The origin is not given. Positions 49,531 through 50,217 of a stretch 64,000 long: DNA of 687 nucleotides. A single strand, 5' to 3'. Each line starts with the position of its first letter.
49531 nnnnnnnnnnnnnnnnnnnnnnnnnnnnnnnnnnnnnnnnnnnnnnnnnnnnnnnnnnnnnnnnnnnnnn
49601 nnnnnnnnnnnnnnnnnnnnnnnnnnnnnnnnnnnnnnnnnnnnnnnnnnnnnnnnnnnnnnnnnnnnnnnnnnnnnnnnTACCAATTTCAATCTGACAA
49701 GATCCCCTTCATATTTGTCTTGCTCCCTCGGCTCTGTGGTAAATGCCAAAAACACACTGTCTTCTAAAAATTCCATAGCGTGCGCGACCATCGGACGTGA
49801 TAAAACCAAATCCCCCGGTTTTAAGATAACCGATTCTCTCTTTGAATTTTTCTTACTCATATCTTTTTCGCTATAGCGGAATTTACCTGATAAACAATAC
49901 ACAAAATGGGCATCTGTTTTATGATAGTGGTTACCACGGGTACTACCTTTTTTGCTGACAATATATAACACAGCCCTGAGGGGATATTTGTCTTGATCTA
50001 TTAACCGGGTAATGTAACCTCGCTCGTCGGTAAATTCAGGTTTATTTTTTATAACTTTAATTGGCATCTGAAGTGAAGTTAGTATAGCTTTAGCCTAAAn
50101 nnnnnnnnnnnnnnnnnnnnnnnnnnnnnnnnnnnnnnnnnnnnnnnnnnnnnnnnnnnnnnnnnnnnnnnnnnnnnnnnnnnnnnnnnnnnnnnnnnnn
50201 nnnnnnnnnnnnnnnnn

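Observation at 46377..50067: Operon for a branched, C-methylated deoxy/keto-sugar: cupin isomerase, UXS-like SDR, Gfo/Idh/MocA oxidoreductase and TylCIII-type C-methyltransferase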

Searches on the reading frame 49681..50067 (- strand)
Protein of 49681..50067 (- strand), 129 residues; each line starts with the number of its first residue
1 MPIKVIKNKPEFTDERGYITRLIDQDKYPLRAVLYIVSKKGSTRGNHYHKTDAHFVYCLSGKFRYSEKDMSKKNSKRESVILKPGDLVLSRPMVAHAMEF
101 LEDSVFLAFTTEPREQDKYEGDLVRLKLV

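Call 3: search_protein_families(library=pfam, proteins=[window:49681-50067:-], max_evalue=0.01)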
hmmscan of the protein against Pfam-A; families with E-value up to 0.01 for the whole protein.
window:49681-50067:- (129 aa): 5 families
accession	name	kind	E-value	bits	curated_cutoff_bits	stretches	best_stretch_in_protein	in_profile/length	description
PF05523.17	FdtA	-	1.4e-08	35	23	1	10-120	9-120/131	WxcM-like, C-terminal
PF07883.17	Cupin_2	-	2.1e-07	31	27.2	1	39-103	6-61/70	Cupin domain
PF14667.12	Polysacc_synt_C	-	1.9e-06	28.4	28.7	1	13-101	2-88/111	Polysaccharide biosynthesis C-terminal domain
PF00908.23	dTDP_sugar_isom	-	0.0011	19.1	27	1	9-104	12-122/168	dTDP-4-dehydrorhamnose 3,5-epimerase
PF00190.28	Cupin_1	-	0.0012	18.9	22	1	13-115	11-119/151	Cupin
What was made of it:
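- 49678..50067 (-): 129-aa cupin acting on an NDP-keto-sugar; nearest to FdtA/QdtA 3,4-ketoisomerases. Pfam FdtA 35 bits (call 3).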

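Call 4: search_protein_families(library=ncbifam, proteins=[window:49681-50067:-], max_evalue=0.01)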
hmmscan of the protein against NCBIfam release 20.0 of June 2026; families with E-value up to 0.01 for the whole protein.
window:49681-50067:- (129 aa): 0 families

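Call 9: search_solved_structures(query=window:49681-50067:-, max_evalue=1, show_alignments=3)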
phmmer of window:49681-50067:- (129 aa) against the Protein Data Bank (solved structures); distinct sequences matched with E-value up to 1: 17.
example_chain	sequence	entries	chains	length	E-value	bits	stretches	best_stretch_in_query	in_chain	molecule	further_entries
4zu7_A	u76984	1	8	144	0.00048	23.6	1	7-118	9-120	QdtA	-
2pa7_A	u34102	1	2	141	0.0017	21.8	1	4-116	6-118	DTDP-6-deoxy-3,4-keto-hexulose isomerase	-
2pae_A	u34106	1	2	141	0.016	18.6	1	4-116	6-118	DTDP-6-deoxy-3,4-keto-hexulose isomerase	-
2pak_A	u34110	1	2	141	0.016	18.6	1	4-116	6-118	DTDP-6-deoxy-3,4-keto-hexulose isomerase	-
4o9e_A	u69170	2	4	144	0.024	18.1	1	9-116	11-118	QdtA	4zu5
4zu4_A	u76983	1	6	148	0.046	17.2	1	41-123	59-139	WxcM-like protein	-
2b9u_A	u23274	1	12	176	0.066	16.6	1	6-113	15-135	hypothetical dTDP-4-dehydrorhamnose 3,5-epimerase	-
7zvy_A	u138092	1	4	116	0.075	16.5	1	29-111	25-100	Cupin_2 domain-containing protein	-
7zvy_B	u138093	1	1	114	0.077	16.4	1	31-111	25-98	Cupin_2 domain-containing protein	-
7zvy_E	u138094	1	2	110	0.077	16.4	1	34-111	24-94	Cupin_2 domain-containing protein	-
1wlt_A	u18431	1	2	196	0.083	16.3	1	6-113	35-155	176aa long hypothetical dTDP-4-dehydrorhamnose 3,5-epimerase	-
7zvy_G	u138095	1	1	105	0.093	16.2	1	39-111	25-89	Cupin_2 domain-containing protein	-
4yrd_A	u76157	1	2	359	0.14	15.6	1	14-62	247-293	Capsular polysaccharide synthesis enzyme Cap5F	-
2zkl_A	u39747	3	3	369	0.19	15.2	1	14-62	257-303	Capsular polysaccharide synthesis enzyme Cap5F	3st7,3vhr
4mzu_A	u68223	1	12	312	0.21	15.1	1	42-123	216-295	WxcM-like protein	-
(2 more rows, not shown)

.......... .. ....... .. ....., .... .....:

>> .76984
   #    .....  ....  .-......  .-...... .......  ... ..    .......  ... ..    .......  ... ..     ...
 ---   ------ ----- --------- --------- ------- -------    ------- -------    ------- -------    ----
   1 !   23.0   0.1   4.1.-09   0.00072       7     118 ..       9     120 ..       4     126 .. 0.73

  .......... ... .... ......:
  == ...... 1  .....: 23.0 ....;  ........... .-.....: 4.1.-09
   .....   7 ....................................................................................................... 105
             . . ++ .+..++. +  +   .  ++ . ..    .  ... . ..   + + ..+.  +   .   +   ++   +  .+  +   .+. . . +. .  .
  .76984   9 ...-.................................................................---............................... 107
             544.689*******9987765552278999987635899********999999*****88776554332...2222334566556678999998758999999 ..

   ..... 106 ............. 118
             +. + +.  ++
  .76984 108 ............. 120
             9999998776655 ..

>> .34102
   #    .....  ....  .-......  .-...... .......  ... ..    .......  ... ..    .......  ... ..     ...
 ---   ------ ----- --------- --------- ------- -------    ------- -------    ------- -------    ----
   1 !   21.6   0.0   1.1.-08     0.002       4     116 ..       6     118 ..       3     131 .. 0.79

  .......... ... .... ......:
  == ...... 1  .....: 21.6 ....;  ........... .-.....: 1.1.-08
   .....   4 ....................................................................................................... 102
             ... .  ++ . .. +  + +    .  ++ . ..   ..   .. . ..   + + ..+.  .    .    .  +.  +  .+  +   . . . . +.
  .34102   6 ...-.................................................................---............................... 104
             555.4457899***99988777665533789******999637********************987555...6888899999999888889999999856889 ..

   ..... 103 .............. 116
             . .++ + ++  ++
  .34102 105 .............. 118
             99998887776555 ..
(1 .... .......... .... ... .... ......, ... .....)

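Call 41: search_solved_structures(query=A2, max_evalue=1, show_alignments=2)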
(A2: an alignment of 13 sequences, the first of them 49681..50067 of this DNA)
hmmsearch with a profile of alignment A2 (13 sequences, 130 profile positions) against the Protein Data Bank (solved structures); distinct sequences matched with E-value up to 1: 35.
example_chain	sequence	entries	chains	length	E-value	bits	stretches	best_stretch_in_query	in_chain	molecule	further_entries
6ufi_A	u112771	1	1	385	9.7e-05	25.5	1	33-104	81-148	Cupin domain-containing protein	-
4met_A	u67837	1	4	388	0.00013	25.1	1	33-104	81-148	Oxalate decarboxylase OxdC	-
2vqa_A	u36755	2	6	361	0.00013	25.1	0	34-97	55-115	SLL1358 PROTEIN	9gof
6tzp_A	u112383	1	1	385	0.00026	24.1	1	33-104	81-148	Oxalate decarboxylase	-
4yrd_A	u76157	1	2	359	0.00041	23.5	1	13-109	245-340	Capsular polysaccharide synthesis enzyme Cap5F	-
2zkl_A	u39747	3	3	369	0.00043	23.4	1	13-109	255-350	Capsular polysaccharide synthesis enzyme Cap5F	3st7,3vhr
3s0m_A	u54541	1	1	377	0.00055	23.1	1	33-104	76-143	Oxalate decarboxylase oxdC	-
5vg3_A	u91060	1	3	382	0.00059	23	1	33-104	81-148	Oxalate decarboxylase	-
5hi0_A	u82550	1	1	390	0.0006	23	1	33-104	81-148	Oxalate decarboxylase OxdC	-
1j58_A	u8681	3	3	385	0.0006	23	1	33-104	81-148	YVRK PROTEIN | OXALATE DECARBOXYLASE OXDC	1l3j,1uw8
2uyb_A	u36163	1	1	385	0.0006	22.9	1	33-104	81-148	OXALATE DECARBOXYLASE OXDC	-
2v09_A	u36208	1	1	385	0.0006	22.9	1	33-104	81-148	OXALATE DECARBOXYLASE OXDC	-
2uya_A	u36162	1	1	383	0.00061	22.9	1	33-104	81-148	OXALATE DECARBOXYLASE OXDC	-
2uy9_A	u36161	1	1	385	0.00061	22.9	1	33-104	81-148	OXALATE DECARBOXYLASE OXDC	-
4zu7_A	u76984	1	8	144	0.00093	22.3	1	12-119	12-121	QdtA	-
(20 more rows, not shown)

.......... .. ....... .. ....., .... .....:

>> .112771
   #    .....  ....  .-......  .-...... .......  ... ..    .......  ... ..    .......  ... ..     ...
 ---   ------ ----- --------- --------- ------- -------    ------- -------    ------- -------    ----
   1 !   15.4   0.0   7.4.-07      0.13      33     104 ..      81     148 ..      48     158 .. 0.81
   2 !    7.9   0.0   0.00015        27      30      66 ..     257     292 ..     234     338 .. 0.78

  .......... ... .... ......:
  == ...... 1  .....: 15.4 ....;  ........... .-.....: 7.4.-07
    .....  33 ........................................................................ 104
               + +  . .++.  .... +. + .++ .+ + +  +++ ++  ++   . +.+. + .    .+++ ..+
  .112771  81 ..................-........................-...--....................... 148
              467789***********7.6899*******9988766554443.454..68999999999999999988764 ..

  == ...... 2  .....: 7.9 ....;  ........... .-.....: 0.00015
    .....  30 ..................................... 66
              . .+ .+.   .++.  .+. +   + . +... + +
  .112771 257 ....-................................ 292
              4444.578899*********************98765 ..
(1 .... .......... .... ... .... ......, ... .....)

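Call 44: find_homologous_proteins(query=window:49681-50067:-, max_evalue=0.00001)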
Query window:49681-50067:- (129 aa): 373 proteins with E <= 0.00001 among 388 candidates; the best 120 are listed.
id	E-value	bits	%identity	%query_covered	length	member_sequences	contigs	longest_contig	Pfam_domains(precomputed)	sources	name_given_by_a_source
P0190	6.7e-80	283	100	100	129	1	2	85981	PF07883.18,PF05523.18,PF14667.13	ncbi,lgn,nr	ncbi:WxcM-like domain-containing protein [Candidatus Daviesbacteria bacterium]|nr:WxcM-like domain-c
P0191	3.6e-68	245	84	100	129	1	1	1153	PF07883.18,PF05523.18,PF14667.13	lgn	-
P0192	1.0e-67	244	84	100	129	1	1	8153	PF07883.18,PF05523.18,PF14667.13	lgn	-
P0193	1.2e-67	244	87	100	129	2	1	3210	PF05523.18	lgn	-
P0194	7.2e-67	241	85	100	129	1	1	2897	PF07883.18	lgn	-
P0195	9.8e-67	241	85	100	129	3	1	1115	PF05523.18,PF14667.13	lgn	-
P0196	6.5e-66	238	84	100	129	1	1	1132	PF07883.18,PF05523.18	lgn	-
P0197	9.2e-66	237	84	100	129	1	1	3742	PF07883.18,PF05523.18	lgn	-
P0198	1.5e-65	237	84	99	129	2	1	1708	PF07883.18,PF05523.18,PF00908.24,PF14667.13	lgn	-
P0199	8.4e-64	231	80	99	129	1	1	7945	PF07883.18,PF05523.18,PF14667.13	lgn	-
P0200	8.6e-64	231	81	100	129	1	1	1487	PF07883.18,PF05523.18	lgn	-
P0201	1.1e-63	231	81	100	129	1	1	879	PF07883.18,PF05523.18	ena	-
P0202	1.5e-63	230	83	99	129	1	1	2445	PF07883.18,PF05523.18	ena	-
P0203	5.0e-63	229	79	100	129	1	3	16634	PF07883.18,PF05523.18,PF14667.13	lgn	-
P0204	1.2e-62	227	79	100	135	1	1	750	PF07883.18,PF05523.18,PF14667.13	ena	-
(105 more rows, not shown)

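Call 55: predict_structure(alignment_id=A3)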
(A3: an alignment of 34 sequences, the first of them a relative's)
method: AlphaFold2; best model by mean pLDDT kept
length: 129 residues; sequences in the alignment: 34
mean_pLDDT: 92.4   pTM: 0.84
mean pLDDT of the five models: 92.4, 91.2, 89.5, 89.3, 88.5
residues with pLDDT >= 90: 96; 70-90: 32; 50-70: 1; < 50: 0
segments of 3 or more residues with pLDDT < 50: none
pLDDT, mean of each block of 10 residues (from residue 1): 86 95 90 96 94 96 96 92 96 96 97 82 84
secondary structure, 60 per line:
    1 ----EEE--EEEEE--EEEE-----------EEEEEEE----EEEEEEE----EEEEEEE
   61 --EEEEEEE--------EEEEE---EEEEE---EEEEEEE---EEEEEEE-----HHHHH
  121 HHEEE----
elements in order: E5-7 E10-14 E17-20 E32-38 E43-49 E54-60 E63-69 E78-82 E86-90 E94-100 E104-110 H116-122 E123-125
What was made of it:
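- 49678..50067 (-): The AF2 model has pLDDT 92 (call 55).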

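Call 58: fold_search(model_id=the predicted structure, library=pdb)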
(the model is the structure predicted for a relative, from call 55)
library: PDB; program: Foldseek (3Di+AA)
matches with E <= 10: 1923; with E <= 0.001: 239
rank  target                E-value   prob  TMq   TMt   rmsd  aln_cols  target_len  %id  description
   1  4zu7_A                4.0e-08  1.00  0.74  0.70   2.8       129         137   27  X-ray structure if the QdtA 3,4-ketoisomerase from Thermoanaerobacterium thermosaccharolyticum, double mutant Y17R/R97 (released 2015-07-15)
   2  4zu7_B                5.2e-08  1.00  0.74  0.70   2.8       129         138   26  X-ray structure if the QdtA 3,4-ketoisomerase from Thermoanaerobacterium thermosaccharolyticum, double mutant Y17R/R97 (released 2015-07-15)
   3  2pa7_B                6.0e-08  1.00  0.76  0.73   2.5       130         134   27  Structure of Wild-Type dTDP-4-keto-6-deoxy-D-glucose-3,4-ketoisomerase from Aneurinibacillus thermoaerophilus in compl (released 2007-04-24)
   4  2pak_B                6.3e-08  1.00  0.77  0.74   2.5       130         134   25  Structure of a H51N mutant dTDP-4-keto-6-deoxy-D-glucose-3,4-ketoisomerase from Aneurinibacillus thermoaerophilus comp (released 2007-04-24)
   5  4zu7_E                7.0e-08  1.00  0.73  0.69   2.9       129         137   27  X-ray structure if the QdtA 3,4-ketoisomerase from Thermoanaerobacterium thermosaccharolyticum, double mutant Y17R/R97 (released 2015-07-15)
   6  2pam_A                7.7e-08  1.00  0.75  0.72   2.4       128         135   26  Structure of a H49N, H51N double mutant dTDP-4-keto-6-deoxy-D-glucose-3,4-ketoisomerase from Aneurinibacillus thermoae (released 2007-04-24)
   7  2pam_B                9.9e-08  1.00  0.76  0.74   2.5       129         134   24  Structure of a H49N, H51N double mutant dTDP-4-keto-6-deoxy-D-glucose-3,4-ketoisomerase from Aneurinibacillus thermoae (released 2007-04-24)
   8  4zu7_G                9.9e-08  1.00  0.74  0.70   2.9       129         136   27  X-ray structure if the QdtA 3,4-ketoisomerase from Thermoanaerobacterium thermosaccharolyticum, double mutant Y17R/R97 (released 2015-07-15)
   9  2pak_A                1.2e-07  1.00  0.75  0.72   2.4       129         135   26  Structure of a H51N mutant dTDP-4-keto-6-deoxy-D-glucose-3,4-ketoisomerase from Aneurinibacillus thermoaerophilus comp (released 2007-04-24)
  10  2pae_A                1.3e-07  1.00  0.75  0.72   2.5       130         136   27  Structure of a H49N mutant dTDP-4-keto-6-deoxy-D-glucose-3,4-ketoisomerase from Aneurinibacillus thermoaerophilus in c (released 2007-04-24)
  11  2pa7_A                1.6e-07  1.00  0.75  0.72   2.5       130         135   27  Structure of Wild-Type dTDP-4-keto-6-deoxy-D-glucose-3,4-ketoisomerase from Aneurinibacillus thermoaerophilus in compl (released 2007-04-24)
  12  2pae_B                1.8e-07  1.00  0.76  0.73   2.5       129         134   25  Structure of a H49N mutant dTDP-4-keto-6-deoxy-D-glucose-3,4-ketoisomerase from Aneurinibacillus thermoaerophilus in c (released 2007-04-24)
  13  4zu5_A                1.8e-07  1.00  0.74  0.70   2.8       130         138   25  Crystal structure of the QdtA 3,4-Ketoisomerase from Thermoanaerobacterium thermosaccharolyticum, apo form (released 2016-03-30)
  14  4o9e_A                2.2e-07  1.00  0.74  0.70   2.8       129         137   25  Crystal structure of QdtA, a sugar 3,4-ketoisemerase from Thermoanaerobacterium thermosaccharolyticum in complex with  (released 2014-04-09)
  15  4zu4_A                2.2e-07  1.00  0.70  0.63   3.8       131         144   21  X-ray structure of the 3,4-ketoisomerase domain of FdtD from Shewanella denitrificans (released 2015-07-15)
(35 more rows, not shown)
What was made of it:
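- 49678..50067 (-): Foldseek ranks 1-22 are ketoisomerases (call 58).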
